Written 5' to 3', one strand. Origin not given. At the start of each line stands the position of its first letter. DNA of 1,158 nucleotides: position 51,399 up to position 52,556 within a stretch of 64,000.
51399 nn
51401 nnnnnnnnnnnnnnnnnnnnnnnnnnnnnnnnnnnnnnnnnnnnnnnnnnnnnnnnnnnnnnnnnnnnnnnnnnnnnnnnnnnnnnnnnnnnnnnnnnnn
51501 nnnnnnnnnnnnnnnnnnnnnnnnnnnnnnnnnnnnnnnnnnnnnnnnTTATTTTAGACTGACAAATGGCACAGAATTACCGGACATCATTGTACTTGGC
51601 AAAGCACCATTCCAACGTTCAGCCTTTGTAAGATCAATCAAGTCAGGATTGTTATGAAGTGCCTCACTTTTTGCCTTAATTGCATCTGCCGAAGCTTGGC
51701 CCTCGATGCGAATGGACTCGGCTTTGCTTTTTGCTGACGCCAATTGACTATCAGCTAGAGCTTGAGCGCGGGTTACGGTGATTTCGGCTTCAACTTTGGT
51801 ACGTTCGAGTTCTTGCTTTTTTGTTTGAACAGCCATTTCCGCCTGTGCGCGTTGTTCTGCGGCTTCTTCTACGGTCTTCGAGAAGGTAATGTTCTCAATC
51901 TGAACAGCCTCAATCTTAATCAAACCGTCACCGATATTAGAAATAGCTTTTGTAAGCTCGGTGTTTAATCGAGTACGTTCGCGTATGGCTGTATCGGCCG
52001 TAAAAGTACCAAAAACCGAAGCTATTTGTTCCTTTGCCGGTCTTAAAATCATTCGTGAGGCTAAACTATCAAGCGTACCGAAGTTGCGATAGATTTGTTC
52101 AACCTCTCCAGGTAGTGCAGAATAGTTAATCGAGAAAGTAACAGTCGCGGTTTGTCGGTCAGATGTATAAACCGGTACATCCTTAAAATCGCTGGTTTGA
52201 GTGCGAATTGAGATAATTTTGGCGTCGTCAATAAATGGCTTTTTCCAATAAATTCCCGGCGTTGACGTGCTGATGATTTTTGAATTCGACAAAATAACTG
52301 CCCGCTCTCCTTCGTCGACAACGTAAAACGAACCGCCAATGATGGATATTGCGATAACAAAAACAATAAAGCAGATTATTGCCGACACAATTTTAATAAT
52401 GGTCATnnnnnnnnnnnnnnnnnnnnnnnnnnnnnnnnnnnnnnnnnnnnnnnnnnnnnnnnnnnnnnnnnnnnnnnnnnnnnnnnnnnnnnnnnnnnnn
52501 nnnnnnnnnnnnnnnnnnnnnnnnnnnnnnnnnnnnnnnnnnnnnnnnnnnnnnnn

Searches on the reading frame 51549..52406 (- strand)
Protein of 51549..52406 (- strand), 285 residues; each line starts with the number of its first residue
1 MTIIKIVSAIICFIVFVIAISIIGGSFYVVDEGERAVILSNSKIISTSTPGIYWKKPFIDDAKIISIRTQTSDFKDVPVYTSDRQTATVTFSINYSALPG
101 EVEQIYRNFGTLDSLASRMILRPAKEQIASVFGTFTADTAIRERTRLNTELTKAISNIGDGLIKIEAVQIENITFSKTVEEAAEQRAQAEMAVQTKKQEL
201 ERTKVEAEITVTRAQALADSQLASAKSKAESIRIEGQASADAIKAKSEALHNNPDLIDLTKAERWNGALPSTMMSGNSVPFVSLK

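Call 31: search_protein_families(library=pfam, proteins=[window:51549-52406:-], max_evalue=0.01)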
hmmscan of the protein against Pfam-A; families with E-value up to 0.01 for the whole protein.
window:51549-52406:- (285 aa): 1 family
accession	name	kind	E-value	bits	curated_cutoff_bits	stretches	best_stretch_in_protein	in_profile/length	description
PF01145.31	Band_7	-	6.1e-27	95.2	23.6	1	29-201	2-173/176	SPFH domain / Band 7 family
